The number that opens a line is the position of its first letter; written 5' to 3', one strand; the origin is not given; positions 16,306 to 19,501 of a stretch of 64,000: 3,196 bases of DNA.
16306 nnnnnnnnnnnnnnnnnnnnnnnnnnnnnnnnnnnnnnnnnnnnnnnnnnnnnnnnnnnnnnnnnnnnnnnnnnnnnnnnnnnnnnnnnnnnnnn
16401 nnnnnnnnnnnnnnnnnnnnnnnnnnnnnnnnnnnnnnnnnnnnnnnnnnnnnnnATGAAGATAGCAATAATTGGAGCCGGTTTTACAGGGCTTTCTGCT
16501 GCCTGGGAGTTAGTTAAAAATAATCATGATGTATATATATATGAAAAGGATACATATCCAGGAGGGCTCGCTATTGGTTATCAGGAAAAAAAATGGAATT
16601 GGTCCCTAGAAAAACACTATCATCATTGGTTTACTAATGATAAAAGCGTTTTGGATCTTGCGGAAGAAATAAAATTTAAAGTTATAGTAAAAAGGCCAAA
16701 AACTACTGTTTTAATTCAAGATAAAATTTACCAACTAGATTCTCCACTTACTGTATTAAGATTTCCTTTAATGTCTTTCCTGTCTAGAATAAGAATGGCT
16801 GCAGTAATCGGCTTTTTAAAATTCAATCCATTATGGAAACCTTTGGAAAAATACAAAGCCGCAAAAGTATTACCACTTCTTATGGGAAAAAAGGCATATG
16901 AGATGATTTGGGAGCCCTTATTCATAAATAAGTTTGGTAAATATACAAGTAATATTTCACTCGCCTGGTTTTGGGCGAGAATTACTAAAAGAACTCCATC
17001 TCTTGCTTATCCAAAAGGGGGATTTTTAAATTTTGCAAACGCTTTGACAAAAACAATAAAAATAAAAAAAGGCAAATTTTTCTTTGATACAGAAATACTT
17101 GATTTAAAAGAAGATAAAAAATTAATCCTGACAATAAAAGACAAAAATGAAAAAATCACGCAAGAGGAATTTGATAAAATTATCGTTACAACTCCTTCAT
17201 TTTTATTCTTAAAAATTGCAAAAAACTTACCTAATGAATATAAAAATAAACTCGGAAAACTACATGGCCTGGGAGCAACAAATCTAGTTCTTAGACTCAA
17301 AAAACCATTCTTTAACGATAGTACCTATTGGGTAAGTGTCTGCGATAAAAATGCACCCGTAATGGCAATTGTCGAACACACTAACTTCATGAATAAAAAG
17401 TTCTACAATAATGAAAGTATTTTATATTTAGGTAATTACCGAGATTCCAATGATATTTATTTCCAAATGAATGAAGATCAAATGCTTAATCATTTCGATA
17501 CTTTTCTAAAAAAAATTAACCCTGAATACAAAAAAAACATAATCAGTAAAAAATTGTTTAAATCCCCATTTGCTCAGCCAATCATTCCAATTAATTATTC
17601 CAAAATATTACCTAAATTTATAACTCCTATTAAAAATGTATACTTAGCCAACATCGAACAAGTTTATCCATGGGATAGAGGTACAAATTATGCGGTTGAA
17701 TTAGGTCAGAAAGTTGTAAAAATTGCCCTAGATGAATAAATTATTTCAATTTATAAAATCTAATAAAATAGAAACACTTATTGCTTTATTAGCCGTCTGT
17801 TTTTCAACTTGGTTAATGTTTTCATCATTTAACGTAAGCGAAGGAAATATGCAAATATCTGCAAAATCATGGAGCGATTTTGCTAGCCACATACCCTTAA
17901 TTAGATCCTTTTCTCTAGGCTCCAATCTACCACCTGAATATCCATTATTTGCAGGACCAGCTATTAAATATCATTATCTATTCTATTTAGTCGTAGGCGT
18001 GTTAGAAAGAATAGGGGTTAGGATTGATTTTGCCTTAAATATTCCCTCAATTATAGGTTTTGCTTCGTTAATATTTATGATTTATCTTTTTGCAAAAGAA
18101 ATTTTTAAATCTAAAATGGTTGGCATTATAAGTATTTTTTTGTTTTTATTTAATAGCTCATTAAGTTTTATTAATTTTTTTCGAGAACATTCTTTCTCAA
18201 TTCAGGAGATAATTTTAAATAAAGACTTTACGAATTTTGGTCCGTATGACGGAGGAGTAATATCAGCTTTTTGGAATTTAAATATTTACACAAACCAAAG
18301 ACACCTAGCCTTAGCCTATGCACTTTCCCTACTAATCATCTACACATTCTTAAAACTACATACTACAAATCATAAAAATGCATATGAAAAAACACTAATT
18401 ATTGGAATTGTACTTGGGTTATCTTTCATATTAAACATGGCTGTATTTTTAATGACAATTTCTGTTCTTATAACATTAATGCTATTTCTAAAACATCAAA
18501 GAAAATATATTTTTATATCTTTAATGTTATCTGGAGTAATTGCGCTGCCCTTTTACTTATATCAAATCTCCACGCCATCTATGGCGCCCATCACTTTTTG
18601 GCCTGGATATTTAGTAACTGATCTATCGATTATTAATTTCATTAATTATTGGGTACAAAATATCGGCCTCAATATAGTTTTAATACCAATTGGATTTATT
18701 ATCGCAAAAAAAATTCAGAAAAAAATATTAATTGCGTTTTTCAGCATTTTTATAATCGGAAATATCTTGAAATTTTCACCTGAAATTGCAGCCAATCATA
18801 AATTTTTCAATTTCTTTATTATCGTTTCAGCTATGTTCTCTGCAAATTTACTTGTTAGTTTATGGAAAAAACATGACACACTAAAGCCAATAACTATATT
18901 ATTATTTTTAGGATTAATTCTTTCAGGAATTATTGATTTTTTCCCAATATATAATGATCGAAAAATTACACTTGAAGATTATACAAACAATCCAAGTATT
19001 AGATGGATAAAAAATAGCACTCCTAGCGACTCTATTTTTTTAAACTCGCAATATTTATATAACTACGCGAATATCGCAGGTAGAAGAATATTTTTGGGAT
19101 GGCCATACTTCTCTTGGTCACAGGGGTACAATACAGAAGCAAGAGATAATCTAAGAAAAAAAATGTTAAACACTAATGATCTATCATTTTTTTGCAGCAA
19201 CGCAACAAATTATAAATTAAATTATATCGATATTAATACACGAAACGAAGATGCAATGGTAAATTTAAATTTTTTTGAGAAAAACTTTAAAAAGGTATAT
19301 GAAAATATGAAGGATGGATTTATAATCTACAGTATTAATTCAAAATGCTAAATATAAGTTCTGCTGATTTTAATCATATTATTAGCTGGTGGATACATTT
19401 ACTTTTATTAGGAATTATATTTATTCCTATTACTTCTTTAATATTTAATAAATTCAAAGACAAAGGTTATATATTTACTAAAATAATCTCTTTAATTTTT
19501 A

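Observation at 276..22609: Two linked operons that recapitulate an arabinogalactan-like (polyprenyl-phospho-pentose dependent) cell-wall glycan pathway outside Actinobacteria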

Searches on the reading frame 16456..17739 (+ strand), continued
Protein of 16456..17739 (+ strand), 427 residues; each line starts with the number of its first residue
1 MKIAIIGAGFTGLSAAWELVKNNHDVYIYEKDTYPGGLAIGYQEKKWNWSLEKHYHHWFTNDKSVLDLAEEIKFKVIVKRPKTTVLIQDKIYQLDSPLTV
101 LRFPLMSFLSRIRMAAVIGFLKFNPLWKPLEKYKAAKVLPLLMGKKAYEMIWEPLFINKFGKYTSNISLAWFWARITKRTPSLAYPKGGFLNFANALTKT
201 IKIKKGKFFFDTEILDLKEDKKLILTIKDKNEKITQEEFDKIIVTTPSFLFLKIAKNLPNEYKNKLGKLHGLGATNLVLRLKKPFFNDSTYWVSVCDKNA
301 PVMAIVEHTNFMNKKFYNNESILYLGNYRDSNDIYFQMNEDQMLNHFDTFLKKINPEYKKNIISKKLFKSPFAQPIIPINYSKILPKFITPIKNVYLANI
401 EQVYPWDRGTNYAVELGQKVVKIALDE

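Call 55: find_related_loci(query=A6, collection=metagenome_contigs, flank=10000)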
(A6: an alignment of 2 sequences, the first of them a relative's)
Query A6 (306 aa) in metagenome_contigs; peptide patterns used: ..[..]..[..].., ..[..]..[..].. (x = any residue, [..] = any of these).
600 stretches matched a pattern (row limit reached: there are more); 566 encode a relative of the query (tblastn E <= 1e-3); the best 80 are kept; 80 distinct loci.
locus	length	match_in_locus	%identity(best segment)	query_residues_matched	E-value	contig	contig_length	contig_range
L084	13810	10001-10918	62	1-306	2e-130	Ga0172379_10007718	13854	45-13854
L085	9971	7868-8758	66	10-306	1e-117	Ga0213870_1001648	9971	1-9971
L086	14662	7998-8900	55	5-304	4e-105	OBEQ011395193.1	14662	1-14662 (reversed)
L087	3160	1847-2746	54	5-304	2e-105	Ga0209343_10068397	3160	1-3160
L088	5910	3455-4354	54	5-304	4e-103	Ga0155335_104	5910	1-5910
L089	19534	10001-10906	52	4-305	6e-102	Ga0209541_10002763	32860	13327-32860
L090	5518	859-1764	52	5-306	1e-101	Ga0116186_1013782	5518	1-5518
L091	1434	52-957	50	5-306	2e-108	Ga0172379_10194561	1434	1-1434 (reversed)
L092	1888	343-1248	50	5-306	3e-106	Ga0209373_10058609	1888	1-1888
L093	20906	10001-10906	49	5-306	8e-98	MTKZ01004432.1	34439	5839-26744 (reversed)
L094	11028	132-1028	50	8-306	5e-98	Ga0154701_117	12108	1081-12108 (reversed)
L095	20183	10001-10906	51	5-306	3e-96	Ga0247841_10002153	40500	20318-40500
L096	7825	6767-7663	49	8-306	7e-96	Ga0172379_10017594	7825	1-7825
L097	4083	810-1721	49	5-306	5e-96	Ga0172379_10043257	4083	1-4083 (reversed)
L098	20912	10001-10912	47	11-306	2e-82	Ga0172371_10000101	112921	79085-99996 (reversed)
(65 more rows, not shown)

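Call 59: search_protein_families(library=pfam, proteins=[L019:14774-15808:+, L019:15808-16380:+, L094:5793-6848:+, L094:6835-7407:+, L093:14551-15648:-, L086:11674-12732:+, L084:8029-8475:+, L089:9335-9910:+], max_evalue=0.01)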
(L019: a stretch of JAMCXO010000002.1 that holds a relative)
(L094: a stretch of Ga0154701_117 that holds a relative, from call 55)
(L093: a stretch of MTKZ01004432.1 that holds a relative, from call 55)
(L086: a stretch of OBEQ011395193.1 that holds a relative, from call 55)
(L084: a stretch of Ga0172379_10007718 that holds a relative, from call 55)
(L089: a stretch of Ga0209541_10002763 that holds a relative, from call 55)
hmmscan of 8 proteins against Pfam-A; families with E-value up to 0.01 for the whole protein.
L019:14774-15808:+ (345 aa): 9 families
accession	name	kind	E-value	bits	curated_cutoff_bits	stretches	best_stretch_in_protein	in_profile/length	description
PF01370.27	Epimerase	-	2e-45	155.5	20.9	1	4-225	1-240/240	NAD dependent epimerase/dehydratase family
PF01073.25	3Beta_HSD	-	4e-29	102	22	1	5-218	1-234/280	3-beta hydroxysteroid dehydrogenase/isomerase family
PF16363.11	GDP_Man_Dehyd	-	2.6e-28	99.9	27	1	5-307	1-329/332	GDP-mannose 4,6 dehydratase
PF07993.18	NAD_binding_4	-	2.1e-19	70.2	20.1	1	39-188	57-226/258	Male sterility protein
PF13460.12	NAD_binding_10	-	2.6e-16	60.5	27.2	1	8-167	1-148/184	NAD(P)H-binding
PF04321.23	RmlD_sub_bind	-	6.6e-16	58.7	27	1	3-189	2-175/287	RmlD substrate binding domain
PF02719.21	Polysacc_synt_2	-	8.5e-13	48.6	20.2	1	4-222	1-226/293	Polysaccharide biosynthesis protein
PF05368.20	NmrA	-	7.6e-06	26.2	27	1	2-109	3-104/298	NmrA-like family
PF00106.31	adh_short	-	0.00066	19.7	26.6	1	3-74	2-87/195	short chain dehydrogenase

L019:15808-16380:+ (191 aa): 0 families

L094:5793-6848:+ (352 aa): 1 family
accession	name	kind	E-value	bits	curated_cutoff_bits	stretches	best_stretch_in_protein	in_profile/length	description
PF04015.17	DUF362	-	1.6e-25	90.8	24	1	36-240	2-200/200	Domain of unknown function (DUF362)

L094:6835-7407:+ (191 aa): 3 families
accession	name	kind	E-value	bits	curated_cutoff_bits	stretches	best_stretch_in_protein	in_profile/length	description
PF01569.27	PAP2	-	1.2e-13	51.4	27.2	1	58-170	3-124/130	PAP2 superfamily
PF14378.12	PAP2_3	-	8.3e-08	32.7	27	1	87-164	111-188/190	PAP2 superfamily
PF14360.12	PAP2_C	-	7e-06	27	27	1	107-167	8-72/74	PAP2 superfamily C-terminal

L093:14551-15648:- (366 aa): 5 families
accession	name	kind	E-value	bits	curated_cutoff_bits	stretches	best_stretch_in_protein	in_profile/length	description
PF00534.26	Glycos_transf_1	-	1.4e-30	106.5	26.4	1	187-341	7-164/172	Glycosyl transferases group 1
PF13692.12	Glyco_trans_1_4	-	5.5e-21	75.8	27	1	196-333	2-140/142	Glycosyl transferases group 1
PF13439.12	Glyco_transf_4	-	2.8e-12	47.4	28.5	1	20-170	2-155/170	Glycosyltransferase Family 4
PF20706.3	GT4-conflict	-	0.0017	17.8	26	1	260-304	274-316/385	Family 4 Glycosyltransferase in conflict systems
PF13579.12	Glyco_trans_4_4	-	0.0018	19.1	29.7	1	21-162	2-141/158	Glycosyl transferase 4-like domain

L086:11674-12732:+ (353 aa): 8 families
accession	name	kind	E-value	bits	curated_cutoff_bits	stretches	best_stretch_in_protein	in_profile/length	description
PF01370.27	Epimerase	-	2.5e-42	145.4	20.9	1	10-232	1-240/240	NAD dependent epimerase/dehydratase family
PF01073.25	3Beta_HSD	-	7.7e-24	84.6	22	1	11-155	1-160/280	3-beta hydroxysteroid dehydrogenase/isomerase family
PF16363.11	GDP_Man_Dehyd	-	9.9e-21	75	27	1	11-243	1-259/332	GDP-mannose 4,6 dehydratase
PF04321.23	RmlD_sub_bind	-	1.7e-17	63.9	27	1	8-195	1-176/287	RmlD substrate binding domain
PF13460.12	NAD_binding_10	-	1.5e-15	58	27.2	1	14-170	1-146/184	NAD(P)H-binding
PF07993.18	NAD_binding_4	-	2.7e-14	53.4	20.1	1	49-181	68-218/258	Male sterility protein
PF02719.21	Polysacc_synt_2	-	8.9e-10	38.7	20.2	1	10-117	1-128/293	Polysaccharide biosynthesis protein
PF05368.20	NmrA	-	0.001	19.2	27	1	9-116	4-106/298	NmrA-like family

L084:8029-8475:+ (149 aa): 2 families
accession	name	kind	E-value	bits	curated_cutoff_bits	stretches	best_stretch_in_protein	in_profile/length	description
PF02369.22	Big_1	-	2.1e-09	37.8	34.9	1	68-131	17-79/93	Bacterial Ig-like domain (group 1)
PF09134.16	Invasin_D3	-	3.2e-05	24.8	33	1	67-148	19-96/98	Invasin, domain 3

L089:9335-9910:+ (192 aa): 3 families
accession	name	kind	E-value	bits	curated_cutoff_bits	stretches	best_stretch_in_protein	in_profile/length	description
PF13482.12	RNase_H_2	-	1.7e-05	25.2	22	1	6-143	2-155/165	RNase_H superfamily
PF10108.15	DNA_pol_B_exo2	-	7.7e-05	22.9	24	0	103-145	123-166/213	Predicted 3'-5' exonuclease related to the exonuclease domain of PolB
PF01612.26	DNA_pol_A_exo1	-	0.0015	18.8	23.6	1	5-150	23-166/173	3'-5' exonuclease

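Call 73: search_solved_structures(query=A8, max_evalue=1)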
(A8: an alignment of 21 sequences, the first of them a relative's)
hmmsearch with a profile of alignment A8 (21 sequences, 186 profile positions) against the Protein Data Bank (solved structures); distinct sequences matched with E-value up to 1: 1.
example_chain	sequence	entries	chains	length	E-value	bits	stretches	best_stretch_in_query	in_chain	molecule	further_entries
9j5o_A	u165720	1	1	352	0.83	12.5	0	94-143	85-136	tRNA uridine(34) hydroxylase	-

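Call 96: find_encoding_contigs(protein=P0001, flank=1000, max_places=2)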
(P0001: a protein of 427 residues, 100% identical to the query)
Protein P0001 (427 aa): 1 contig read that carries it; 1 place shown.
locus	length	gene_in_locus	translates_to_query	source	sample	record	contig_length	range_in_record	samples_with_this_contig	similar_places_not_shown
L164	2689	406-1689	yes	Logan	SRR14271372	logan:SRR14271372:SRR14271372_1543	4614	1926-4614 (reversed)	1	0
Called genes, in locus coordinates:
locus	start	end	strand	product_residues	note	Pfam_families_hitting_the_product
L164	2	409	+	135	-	?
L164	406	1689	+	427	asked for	PF01266:DAO, PF01593:Amino_oxidase, PF07992:Pyr_redox_2 (faint), PF13450:NAD_binding_8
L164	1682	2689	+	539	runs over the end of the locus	PF10060:DUF2298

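Call 104: search_protein_families(library=ncbifam, proteins=[L019:15808-16380:+, L019:14774-15808:+, L094:6835-7407:+, L019:11318-12961:+, L019:12961-14673:+], max_evalue=0.01)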
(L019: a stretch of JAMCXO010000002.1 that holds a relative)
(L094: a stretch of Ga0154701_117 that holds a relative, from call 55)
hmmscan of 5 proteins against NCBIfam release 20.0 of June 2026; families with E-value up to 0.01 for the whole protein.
L019:15808-16380:+ (191 aa): 0 families

L019:14774-15808:+ (345 aa): 45 families (the best 25 are shown)
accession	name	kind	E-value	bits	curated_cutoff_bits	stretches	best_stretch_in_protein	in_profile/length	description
TIGR03466.1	HpnA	hypoth_equivalog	2.5e-28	98.9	367.65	1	3-317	2-324/327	hopanoid-associated sugar epimerase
TIGR04180.1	EDH_00030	hypoth_equivalog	2e-25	89.5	475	1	4-229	1-242/297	NAD-dependent 4,6-dehydratase LegB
TIGR01181.1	dTDP_gluc_dehyt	equivalog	2.8e-25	89.1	365.1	1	3-318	1-315/321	dTDP-glucose 4,6-dehydratase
TIGR01179.1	galE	equivalog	5.8e-25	87.8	262.3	1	3-156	1-167/332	UDP-glucose 4-epimerase GalE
NF042423.1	oxyalk_red_Shew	equivalog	3.9e-23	82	580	1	2-170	9-179/331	2-alkyl-3-oxoalkanoate reductase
NF042422.1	oxyalk_red_OleD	equivalog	3.4e-22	79.2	580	1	3-214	2-216/329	2-alkyl-3-oxoalkanoate reductase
TIGR01746.1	Thioester-redct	subfamily_domain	4.3e-19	69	213.35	1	34-174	51-204/371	thioester reductase domain-containing protein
TIGR02197.1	heptose_epim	equivalog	9.3e-19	67.7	274.6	2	4-141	1-143/316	ADP-glyceromanno-heptose 6-epimerase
NF043036.1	ErythonDh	equivalog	2.8e-18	66.2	325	1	3-154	2-167/321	D-erythronate dehydrogenase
NF007956.0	PRK10675.1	subfamily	4.1e-17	62.3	394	1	3-146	2-159/338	UDP-glucose 4-epimerase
NF005998.1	PRK08125.1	equivalog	1.1e-15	57.1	777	1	2-247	316-589/649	bifunctional UDP-4-amino-4-deoxy-L-arabinose formyltransferase/UDP-glucuronic acid oxidase ArnA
TIGR01777.1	yfcH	hypoth_equivalog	5.1e-15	55.8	207.35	1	4-261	1-258/292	TIGR01777 family oxidoreductase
NF052578.1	StrlDmthSdmBMthl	equivalog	6.8e-15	55.6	600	1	4-213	3-216/328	sterol demethylase protein SdmB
TIGR01214.1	rmlD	equivalog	1.4e-14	53.9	224.05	1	3-165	1-150/285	dTDP-4-dehydrorhamnose reductase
NF008872.0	PRK11908.1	equivalog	2.5e-14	53.1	294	1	1-318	1-339/349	bifunctional UDP-4-keto-pentose/UDP-xylose synthase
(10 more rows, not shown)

L094:6835-7407:+ (191 aa): 3 families
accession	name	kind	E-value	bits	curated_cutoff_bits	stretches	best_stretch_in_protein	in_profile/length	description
NF008813.0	PRK11837.1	equivalog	3.6e-06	27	229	1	29-172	33-173/202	undecaprenyl-diphosphate phosphatase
NF047884.1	UdeprDiPSep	equivalog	6.6e-06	26.1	250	1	37-167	55-183/188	undecaprenyl-diphosphatase SepP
NF007975.0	PRK10699.1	equivalog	0.00084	18.8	261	1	101-168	155-227/254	phosphatidylglycerophosphatase B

L019:11318-12961:+ (548 aa): 0 families

L019:12961-14673:+ (571 aa): 1 family
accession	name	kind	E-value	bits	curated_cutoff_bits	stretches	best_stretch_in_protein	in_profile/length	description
TIGR03663.1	TIGR03663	subfamily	0.0027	16.8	126.25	0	97-352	68-309/435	flippase activity-associated protein Agl23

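Call 106: search_solved_structures(query=A2, max_evalue=0.01)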
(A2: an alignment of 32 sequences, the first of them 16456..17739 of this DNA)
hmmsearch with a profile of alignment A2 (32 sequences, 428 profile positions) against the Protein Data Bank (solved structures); distinct sequences matched with E-value up to 0.01: 388 (the best 60 are shown).
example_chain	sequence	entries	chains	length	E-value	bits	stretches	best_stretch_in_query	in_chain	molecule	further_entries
5z2g_A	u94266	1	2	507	1.6e-18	70.2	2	2-106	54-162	L-amino acid oxidase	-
1sez_A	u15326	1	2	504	2.4e-18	69.6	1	2-253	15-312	Protoporphyrinogen oxidase, mitochondrial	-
3i6d_A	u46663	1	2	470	6e-18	68.3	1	2-356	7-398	Protoporphyrinogen oxidase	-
3nrn_A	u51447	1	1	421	1.9e-17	66.6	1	1-269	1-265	uncharacterized protein PF1083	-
4e0v_A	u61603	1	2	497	3.3e-17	65.8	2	2-87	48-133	L-amino-acid oxidase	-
5ts5_A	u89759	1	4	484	9e-17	64.4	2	2-73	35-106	Amine oxidase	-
5mog_A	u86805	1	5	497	1.3e-16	63.9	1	2-396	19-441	Phytoene dehydrogenase, chloroplastic/chromoplastic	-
1reo_A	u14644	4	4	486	2e-16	63.2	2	2-86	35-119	AHPLAAO | L-amino acid oxidase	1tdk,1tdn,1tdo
3lov_A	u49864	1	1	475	2.9e-16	62.7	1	2-284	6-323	Protoporphyrinogen oxidase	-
3ka7_A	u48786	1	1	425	4e-16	62.3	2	1-82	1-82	Oxidoreductase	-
3kve_A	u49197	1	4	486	4.3e-16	62.2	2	2-88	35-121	L-amino acid oxidase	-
9rvj_A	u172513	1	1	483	5.1e-16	61.9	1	2-106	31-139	Tetrapodal ancestor of L-amino acid oxidase: Q225H - W377I double mutant with phenylalanin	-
9rum_A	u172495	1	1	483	5.2e-16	61.9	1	2-106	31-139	Tetrapodal ancestor of L-amino acid oxidase: Q225A mutant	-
9qs1_A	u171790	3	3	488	5.3e-16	61.9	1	2-106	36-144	Tetrapodal ancestor of L-amino acis oxidases | Tetrapodal ancestor of L-amino acid oxidases | Tetrapodal ancestor of L-amino acid oxidases co-crystallised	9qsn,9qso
9run_A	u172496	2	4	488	5.3e-16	61.8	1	2-106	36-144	Tetrapodal ancestor of L-amino acid oxidase: Q225H-W377I double mutant | Tetrapodal ancestor of L-amino acid oxidases: W377I mutant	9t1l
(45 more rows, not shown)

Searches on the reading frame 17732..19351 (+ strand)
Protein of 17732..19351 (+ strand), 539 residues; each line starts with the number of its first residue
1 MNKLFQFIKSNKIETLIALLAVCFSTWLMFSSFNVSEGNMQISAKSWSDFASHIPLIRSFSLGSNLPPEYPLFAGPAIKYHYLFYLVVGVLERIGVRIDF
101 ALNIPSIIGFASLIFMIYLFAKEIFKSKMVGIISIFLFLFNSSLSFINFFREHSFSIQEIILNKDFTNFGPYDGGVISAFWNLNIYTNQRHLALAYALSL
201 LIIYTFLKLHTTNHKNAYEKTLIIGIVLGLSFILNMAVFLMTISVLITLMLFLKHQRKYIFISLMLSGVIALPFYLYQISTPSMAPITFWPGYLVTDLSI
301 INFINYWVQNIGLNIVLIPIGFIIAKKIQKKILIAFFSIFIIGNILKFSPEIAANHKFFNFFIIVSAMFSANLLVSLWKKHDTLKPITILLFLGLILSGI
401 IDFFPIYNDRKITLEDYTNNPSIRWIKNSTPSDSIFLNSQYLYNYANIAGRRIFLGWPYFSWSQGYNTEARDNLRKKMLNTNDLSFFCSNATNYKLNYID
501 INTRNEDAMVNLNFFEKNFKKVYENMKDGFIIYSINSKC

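Call 4: search_protein_families(library=pfam, proteins=[window:17732-19351:+], max_evalue=0.01)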
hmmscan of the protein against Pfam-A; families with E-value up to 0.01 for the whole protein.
window:17732-19351:+ (539 aa): 1 family
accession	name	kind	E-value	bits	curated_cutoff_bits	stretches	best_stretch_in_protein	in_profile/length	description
PF10060.15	DUF2298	-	3.3e-07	30.1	27.8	1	56-147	88-187/488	Uncharacterized membrane protein (DUF2298)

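Call 5: search_protein_families(library=ncbifam, proteins=[window:17732-19351:+], max_evalue=0.01)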
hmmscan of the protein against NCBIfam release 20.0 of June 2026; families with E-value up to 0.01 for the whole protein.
window:17732-19351:+ (539 aa): 0 families
